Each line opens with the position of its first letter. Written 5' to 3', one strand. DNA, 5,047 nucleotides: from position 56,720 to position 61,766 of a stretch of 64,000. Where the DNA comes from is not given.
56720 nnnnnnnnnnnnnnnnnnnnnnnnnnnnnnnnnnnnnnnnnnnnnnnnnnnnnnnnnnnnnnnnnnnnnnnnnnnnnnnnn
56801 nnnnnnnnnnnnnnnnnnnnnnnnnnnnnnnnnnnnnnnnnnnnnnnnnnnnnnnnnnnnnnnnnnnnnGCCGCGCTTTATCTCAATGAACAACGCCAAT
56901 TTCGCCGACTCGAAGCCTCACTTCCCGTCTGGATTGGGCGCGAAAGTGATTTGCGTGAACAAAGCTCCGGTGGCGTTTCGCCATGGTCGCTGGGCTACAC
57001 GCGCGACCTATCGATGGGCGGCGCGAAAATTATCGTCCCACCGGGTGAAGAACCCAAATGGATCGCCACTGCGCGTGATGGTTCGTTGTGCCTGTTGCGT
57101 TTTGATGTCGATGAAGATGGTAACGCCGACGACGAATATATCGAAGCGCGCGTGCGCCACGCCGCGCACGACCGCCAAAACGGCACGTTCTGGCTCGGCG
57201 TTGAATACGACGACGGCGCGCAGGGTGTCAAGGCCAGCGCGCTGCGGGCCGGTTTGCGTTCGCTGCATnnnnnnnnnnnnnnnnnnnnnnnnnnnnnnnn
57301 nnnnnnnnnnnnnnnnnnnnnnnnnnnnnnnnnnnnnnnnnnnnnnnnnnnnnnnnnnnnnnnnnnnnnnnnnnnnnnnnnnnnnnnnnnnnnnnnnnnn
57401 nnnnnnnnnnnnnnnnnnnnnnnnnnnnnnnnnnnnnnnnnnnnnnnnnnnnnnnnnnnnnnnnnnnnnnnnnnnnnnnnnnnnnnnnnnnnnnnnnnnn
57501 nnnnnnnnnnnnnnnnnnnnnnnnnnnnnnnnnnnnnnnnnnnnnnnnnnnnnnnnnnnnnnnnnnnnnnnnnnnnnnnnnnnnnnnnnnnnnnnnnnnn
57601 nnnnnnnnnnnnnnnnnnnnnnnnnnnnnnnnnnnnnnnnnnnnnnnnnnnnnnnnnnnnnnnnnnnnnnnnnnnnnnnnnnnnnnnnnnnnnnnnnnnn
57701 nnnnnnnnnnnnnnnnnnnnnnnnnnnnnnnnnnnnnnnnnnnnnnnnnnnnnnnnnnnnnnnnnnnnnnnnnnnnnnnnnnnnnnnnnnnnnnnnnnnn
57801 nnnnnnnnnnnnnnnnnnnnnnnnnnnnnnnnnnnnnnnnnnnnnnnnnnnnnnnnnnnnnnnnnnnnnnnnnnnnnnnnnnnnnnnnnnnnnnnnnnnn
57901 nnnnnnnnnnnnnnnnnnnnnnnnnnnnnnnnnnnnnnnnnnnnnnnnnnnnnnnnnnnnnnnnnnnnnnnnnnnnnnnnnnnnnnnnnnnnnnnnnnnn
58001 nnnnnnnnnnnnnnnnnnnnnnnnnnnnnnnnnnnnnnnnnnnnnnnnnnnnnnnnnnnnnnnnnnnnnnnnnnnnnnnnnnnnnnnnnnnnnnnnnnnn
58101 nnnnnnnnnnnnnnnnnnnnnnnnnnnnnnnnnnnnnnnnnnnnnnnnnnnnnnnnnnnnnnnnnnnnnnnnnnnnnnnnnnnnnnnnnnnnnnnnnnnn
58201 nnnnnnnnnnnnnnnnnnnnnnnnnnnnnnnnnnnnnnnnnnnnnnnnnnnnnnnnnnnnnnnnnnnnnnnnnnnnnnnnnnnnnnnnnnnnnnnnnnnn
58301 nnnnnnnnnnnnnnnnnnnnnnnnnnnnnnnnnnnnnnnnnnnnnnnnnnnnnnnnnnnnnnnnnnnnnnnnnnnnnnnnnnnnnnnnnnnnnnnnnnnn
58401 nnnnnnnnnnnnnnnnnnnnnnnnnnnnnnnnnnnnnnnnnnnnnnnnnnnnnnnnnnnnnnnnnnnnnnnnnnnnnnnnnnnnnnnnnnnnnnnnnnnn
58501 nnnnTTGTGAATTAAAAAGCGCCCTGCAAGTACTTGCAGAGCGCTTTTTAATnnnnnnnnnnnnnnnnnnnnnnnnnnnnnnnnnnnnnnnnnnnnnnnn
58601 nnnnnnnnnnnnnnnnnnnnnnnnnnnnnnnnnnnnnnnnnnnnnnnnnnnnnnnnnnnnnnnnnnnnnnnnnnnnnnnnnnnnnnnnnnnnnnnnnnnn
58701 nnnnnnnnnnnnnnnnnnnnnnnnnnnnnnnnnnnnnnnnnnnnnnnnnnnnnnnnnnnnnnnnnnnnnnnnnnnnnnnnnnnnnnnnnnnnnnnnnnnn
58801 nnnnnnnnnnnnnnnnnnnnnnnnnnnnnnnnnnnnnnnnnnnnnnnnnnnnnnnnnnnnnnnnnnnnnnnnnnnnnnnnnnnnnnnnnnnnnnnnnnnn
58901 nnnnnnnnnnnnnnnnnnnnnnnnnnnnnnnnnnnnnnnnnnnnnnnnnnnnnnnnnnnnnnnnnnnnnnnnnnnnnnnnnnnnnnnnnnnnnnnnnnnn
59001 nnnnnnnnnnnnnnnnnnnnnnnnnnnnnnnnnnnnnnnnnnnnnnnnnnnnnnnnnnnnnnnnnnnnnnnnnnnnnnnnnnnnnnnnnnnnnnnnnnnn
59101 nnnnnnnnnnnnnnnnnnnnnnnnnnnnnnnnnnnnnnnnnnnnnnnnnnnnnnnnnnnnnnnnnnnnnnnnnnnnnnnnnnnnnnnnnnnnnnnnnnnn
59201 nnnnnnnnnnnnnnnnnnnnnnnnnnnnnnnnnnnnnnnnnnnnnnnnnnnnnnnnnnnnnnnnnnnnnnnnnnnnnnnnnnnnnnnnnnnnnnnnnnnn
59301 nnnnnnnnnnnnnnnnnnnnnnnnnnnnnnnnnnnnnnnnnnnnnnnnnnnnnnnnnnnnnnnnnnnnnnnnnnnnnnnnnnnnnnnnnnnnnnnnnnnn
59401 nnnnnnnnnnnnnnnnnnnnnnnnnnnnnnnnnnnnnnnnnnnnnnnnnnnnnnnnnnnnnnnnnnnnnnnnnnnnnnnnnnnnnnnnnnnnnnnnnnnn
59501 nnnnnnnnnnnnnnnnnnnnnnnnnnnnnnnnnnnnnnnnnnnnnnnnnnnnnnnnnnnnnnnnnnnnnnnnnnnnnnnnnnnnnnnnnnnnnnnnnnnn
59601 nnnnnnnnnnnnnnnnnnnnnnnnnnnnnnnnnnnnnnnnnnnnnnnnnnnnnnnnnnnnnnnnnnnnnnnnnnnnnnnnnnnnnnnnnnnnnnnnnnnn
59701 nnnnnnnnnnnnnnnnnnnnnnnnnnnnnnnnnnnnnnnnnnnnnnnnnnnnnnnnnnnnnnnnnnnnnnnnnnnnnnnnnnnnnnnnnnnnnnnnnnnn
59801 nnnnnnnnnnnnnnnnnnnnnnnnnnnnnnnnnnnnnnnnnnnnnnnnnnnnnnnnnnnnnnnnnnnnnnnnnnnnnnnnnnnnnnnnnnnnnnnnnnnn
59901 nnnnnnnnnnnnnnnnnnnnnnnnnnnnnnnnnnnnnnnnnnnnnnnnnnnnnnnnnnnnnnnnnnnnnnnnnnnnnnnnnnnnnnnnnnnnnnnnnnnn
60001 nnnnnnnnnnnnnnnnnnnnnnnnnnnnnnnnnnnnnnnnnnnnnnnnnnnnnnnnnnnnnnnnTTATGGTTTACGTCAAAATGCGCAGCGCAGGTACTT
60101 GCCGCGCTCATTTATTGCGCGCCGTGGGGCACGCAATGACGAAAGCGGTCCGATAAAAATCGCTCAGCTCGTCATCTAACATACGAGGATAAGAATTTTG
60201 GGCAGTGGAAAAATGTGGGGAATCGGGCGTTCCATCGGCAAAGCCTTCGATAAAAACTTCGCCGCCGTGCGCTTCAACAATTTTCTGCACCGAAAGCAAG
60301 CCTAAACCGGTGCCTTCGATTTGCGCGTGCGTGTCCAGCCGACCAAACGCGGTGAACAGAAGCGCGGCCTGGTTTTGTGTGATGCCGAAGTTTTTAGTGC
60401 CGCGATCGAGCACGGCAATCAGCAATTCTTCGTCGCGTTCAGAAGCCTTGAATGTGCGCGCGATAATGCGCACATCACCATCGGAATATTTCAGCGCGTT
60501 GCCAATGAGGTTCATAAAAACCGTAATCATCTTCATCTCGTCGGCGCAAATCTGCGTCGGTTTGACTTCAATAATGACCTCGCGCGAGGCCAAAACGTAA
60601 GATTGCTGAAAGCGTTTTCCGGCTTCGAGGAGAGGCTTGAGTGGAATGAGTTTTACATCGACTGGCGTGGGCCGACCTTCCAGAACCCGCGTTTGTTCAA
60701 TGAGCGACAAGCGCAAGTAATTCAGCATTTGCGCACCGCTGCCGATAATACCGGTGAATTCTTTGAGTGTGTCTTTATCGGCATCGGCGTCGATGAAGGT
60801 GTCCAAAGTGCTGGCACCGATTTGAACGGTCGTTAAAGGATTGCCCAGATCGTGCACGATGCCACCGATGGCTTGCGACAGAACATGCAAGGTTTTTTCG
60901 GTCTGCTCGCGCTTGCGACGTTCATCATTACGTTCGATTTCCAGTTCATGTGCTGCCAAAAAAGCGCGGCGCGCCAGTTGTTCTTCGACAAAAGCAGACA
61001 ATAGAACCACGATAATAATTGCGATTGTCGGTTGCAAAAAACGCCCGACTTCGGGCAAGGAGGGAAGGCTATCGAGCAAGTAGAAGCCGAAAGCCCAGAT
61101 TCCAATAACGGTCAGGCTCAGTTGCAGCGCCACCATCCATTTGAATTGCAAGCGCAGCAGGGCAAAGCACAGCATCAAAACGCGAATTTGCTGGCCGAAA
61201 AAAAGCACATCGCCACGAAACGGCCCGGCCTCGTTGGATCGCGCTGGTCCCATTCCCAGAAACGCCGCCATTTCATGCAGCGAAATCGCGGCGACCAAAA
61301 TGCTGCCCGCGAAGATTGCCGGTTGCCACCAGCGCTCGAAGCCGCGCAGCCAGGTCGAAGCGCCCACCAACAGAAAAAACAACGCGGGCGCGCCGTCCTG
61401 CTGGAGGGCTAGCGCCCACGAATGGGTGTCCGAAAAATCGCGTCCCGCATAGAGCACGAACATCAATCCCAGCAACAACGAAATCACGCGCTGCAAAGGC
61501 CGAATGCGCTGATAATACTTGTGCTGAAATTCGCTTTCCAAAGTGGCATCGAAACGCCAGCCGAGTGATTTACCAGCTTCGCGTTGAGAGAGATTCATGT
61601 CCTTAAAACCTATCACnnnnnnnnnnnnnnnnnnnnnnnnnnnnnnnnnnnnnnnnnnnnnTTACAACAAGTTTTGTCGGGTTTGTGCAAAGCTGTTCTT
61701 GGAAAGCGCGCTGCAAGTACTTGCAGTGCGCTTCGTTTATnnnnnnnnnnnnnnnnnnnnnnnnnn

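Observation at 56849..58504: c-di-GMP receptor domain (PilZ) fused via one TM helix to a periplasmic GH26-like glycoside hydrolase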

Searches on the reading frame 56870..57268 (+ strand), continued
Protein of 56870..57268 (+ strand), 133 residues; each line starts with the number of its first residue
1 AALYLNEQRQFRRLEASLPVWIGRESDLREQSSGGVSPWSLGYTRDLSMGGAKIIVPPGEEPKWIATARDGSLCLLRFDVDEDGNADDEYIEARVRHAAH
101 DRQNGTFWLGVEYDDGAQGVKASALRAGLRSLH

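Call 76: search_protein_families(library=pfam, alignment_id=A3, max_evalue=0.01)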
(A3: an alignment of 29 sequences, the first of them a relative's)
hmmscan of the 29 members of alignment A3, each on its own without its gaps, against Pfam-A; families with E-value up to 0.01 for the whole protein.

A. member 1, P0153 (649 aa): 3 families
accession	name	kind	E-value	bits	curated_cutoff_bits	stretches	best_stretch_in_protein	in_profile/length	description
PF07238.19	PilZ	-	9.1e-07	29.6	22.5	1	11-123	1-96/102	PilZ domain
PF04880.18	NUDE_C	-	0.0033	18.4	30.9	1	217-294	30-107/177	NUDE protein, C-terminal conserved region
PF07678.20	TED_complement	-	0.0058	16.2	22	0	292-395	192-296/312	A-macroglobulin TED domain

B. families by the number of members that match (of 29 scanned): 20 families
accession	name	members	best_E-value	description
PF07238.19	PilZ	28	7.5e-12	PilZ domain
PF03663.20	Glyco_hydro_76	8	5.4e-06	Glycosyl hydrolase family 76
PF00432.27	Prenyltrans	3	8.6e-06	Prenyltransferase alpha-alpha toroid domain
PF07678.20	TED_complement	2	3.4e-05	A-macroglobulin TED domain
PF10473.14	CENP-F_leu_zip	2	0.00057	Leucine-rich repeats of kinetochore protein Cenp-F/LEK1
PF05622.17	HOOK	2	0.0011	HOOK protein coiled-coil region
PF07944.18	Beta-AFase-like_GH127_cat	2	0.0067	Beta-L-arabinofuranosidase, GH127 catalytic domain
PF17561.7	TssO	1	0.0011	Type VI secretion system, TssO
PF24487.1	NDC80_loop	1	0.0012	Kinetochore protein NDC80 loop region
PF04977.20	DivIC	1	0.0016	Septum formation initiator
PF07470.19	Glyco_hydro_88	1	0.0029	Glycosyl Hydrolase Family 88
PF04880.18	NUDE_C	1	0.0033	NUDE protein, C-terminal conserved region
PF06818.20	Fez1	1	0.0037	Fez1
PF05149.17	Flagellar_rod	1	0.0039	Paraflagellar rod protein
PF21037.2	CCDC138_cc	1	0.0046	Coiled-coil-domain-containing protein 138, coiled-coil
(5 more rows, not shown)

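Call 77: search_solved_structures(query=A3, max_evalue=1)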
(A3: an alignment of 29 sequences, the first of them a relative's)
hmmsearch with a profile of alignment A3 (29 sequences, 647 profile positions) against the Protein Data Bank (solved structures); distinct sequences matched with E-value up to 1: 130 (the best 60 are shown).
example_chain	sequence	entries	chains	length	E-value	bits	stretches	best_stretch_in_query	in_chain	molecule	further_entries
5vx6_A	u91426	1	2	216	2.2e-05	26.3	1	4-134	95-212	Uncharacterized protein YpfA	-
8qox_B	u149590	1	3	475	0.0002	23.1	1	163-271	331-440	Conserved membrane protein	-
2nca_A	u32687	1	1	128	0.00062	21.5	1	179-264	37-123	Hsp90 co-chaperone Cdc37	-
5xg2_A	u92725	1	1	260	0.001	20.7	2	161-258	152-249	Chromosome partition protein Smc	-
4ilo_A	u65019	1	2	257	0.0018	20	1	151-272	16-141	CT398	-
2zdi_A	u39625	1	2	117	0.0058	18.3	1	170-267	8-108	Prefoldin subunit beta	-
8j07_m6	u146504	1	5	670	0.008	17.8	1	144-295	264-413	Outer dynein arm-docking complex subunit 1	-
8p4y_A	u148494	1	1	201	0.0089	17.7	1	165-273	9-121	Protein origami triangle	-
1ytz_I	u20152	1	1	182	0.014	17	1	119-272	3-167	Troponin I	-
6pfp_A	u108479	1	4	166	0.015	16.9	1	149-249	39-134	Myosin-7 fused to GP7 and EB1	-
6kos_A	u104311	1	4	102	0.016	16.8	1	177-267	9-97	SUWA (Super WA20)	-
4mu9_A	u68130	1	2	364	0.017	16.8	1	364-457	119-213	Glycoside hydrolase family 73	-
6u4z_A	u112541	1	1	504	0.019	16.6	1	365-459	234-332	Alpha-1,6-mannanase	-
9fqr_G1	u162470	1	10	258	0.02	16.5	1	167-248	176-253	Axonemal dynein light intermediate polypeptide 1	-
13bv_D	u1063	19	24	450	0.021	16.4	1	164-267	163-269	Beclin-1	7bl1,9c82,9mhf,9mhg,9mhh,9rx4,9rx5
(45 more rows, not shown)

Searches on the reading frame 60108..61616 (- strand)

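Call 16: search_protein_families(library=pfam, proteins=[window:60108-61616:-], max_evalue=0.01)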
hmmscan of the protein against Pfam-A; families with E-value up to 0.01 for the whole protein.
window:60108-61616:- (502 aa): 2 families
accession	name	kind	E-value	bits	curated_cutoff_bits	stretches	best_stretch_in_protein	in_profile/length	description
PF02518.31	HATPase_c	-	8.1e-14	52.4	26.4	1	359-456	2-93/111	Histidine kinase-, DNA gyrase B-, and HSP90-like ATPase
PF00512.31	HisKA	-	0.0017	18.8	26.9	1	247-299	3-51/66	His Kinase A (phospho-acceptor) domain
